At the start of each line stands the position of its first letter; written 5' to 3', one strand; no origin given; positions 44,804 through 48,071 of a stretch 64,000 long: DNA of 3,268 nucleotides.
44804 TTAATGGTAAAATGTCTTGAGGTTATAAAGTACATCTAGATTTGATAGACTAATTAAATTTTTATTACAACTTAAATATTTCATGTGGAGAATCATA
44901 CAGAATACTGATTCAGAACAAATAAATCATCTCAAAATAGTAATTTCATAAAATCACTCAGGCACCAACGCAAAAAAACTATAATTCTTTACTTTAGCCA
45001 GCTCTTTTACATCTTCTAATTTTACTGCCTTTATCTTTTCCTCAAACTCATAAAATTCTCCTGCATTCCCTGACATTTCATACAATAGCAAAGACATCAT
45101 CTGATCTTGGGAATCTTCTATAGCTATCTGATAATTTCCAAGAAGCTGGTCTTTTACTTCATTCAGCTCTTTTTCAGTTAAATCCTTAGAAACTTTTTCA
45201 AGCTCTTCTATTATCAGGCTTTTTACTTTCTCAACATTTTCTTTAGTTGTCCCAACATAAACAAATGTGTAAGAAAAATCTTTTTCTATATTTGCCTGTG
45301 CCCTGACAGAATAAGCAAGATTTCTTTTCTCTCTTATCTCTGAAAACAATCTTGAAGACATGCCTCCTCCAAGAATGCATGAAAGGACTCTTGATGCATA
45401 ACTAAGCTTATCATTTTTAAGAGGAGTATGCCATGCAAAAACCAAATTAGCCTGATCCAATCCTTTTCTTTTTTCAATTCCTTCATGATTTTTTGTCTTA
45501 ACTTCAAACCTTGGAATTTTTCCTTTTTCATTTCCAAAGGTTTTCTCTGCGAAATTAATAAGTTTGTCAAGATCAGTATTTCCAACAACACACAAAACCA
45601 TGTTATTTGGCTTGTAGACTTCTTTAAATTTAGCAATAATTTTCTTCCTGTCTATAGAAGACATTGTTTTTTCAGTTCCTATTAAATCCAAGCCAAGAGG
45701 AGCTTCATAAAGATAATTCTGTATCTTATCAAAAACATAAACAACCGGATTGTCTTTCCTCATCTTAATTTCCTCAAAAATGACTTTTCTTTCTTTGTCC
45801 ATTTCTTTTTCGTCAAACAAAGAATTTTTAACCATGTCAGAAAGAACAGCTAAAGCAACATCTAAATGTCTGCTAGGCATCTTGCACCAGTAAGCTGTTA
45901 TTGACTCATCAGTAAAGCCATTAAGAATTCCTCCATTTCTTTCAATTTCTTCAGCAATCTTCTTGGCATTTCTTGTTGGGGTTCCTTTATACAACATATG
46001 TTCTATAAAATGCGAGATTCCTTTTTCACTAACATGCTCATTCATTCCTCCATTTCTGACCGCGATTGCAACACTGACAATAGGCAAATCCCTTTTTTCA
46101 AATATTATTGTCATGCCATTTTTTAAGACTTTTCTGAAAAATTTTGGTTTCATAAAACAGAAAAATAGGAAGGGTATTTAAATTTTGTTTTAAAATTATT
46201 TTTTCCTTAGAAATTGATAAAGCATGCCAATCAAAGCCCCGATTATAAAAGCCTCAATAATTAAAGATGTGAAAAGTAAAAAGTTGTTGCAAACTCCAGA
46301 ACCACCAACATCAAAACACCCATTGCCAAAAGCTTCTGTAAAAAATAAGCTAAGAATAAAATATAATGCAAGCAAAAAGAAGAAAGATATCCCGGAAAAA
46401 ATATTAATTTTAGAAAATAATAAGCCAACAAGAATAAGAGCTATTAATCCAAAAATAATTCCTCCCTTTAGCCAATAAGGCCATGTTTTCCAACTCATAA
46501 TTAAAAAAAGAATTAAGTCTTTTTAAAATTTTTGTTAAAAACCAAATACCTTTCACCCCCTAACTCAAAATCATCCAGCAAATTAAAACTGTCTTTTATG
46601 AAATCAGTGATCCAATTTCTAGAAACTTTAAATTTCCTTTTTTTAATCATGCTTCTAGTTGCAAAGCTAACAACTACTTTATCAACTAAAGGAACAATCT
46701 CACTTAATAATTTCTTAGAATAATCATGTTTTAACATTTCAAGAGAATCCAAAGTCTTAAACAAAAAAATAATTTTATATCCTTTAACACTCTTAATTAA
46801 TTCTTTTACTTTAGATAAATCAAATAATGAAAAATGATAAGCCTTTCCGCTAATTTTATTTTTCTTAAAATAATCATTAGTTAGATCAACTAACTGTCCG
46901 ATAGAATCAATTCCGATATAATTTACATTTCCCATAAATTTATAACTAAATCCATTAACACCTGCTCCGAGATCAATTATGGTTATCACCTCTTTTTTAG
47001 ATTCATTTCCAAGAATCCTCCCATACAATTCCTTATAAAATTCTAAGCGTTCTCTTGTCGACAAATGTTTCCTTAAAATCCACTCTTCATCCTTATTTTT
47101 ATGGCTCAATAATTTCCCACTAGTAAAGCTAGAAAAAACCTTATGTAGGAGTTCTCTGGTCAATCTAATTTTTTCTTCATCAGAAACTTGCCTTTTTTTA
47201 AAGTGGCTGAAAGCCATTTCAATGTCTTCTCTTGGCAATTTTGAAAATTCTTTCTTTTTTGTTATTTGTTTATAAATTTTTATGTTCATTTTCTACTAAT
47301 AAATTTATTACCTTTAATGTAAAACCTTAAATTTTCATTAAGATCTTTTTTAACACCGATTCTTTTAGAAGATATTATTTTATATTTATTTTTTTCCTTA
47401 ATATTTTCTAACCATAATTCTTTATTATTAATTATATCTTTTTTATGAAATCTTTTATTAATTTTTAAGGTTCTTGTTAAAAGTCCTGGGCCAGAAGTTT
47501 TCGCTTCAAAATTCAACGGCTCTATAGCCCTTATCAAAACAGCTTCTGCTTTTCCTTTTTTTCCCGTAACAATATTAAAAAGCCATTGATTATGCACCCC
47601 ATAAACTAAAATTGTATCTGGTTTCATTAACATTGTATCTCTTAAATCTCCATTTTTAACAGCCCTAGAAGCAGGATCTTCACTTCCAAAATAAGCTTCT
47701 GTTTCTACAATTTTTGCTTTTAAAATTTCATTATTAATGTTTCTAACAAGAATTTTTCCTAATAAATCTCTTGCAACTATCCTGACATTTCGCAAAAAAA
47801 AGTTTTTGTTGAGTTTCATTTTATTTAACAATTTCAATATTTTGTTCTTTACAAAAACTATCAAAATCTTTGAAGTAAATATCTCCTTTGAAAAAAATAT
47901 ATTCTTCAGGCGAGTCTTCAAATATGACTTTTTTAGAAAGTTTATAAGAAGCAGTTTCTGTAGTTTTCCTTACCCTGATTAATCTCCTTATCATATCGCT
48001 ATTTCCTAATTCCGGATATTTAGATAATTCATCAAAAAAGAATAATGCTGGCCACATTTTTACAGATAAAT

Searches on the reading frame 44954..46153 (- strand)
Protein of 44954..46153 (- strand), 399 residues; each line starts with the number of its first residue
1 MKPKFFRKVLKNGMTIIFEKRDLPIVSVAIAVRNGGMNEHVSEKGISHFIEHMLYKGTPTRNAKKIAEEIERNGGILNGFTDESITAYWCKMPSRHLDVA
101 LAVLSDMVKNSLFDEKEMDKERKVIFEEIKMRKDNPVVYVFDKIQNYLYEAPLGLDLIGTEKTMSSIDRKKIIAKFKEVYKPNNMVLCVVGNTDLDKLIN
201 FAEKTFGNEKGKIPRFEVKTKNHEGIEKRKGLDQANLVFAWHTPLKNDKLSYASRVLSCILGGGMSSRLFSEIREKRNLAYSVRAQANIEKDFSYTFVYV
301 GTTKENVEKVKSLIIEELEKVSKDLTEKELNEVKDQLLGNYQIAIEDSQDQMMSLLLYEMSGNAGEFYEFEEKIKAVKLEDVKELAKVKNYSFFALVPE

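Call 77: search_protein_families(library=pfam, proteins=[window:44954-46153:-], max_evalue=0.001)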
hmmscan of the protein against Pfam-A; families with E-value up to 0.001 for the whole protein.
window:44954-46153:- (399 aa): 2 families
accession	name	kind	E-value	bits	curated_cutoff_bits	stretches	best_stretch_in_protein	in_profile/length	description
PF05193.26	Peptidase_M16_C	-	2.6e-42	145.2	23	1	166-337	1-181/181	Peptidase M16 inactive domain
PF00675.25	Peptidase_M16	-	1e-31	110.3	22.3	1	23-160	10-148/149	Insulinase (Peptidase family M16)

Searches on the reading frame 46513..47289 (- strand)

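Call 77: search_protein_families(library=pfam, proteins=[window:46513-47289:-], max_evalue=0.001)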
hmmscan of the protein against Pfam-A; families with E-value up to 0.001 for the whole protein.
window:46513-47289:- (258 aa): 1 family
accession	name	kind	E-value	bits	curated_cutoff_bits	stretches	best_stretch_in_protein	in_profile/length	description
PF07091.17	FmrO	-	4.5e-08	33.3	27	1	71-219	80-221/255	Ribosomal RNA methyltransferase (FmrO)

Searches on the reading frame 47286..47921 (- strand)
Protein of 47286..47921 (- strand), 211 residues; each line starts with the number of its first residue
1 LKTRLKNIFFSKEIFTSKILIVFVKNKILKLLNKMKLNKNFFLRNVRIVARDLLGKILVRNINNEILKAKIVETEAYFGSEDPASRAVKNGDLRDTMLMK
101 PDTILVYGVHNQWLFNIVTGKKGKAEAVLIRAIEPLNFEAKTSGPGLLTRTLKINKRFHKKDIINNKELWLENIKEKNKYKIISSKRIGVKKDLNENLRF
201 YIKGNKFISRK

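Call 77: search_protein_families(library=pfam, proteins=[window:47286-47921:-], max_evalue=0.001)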
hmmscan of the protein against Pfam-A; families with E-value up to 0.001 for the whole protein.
window:47286-47921:- (211 aa): 1 family
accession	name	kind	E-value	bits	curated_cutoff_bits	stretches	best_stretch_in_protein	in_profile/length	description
PF02245.21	Pur_DNA_glyco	-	1.2e-44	152.2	27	1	41-206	2-181/181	Methylpurine-DNA glycosylase (MPG)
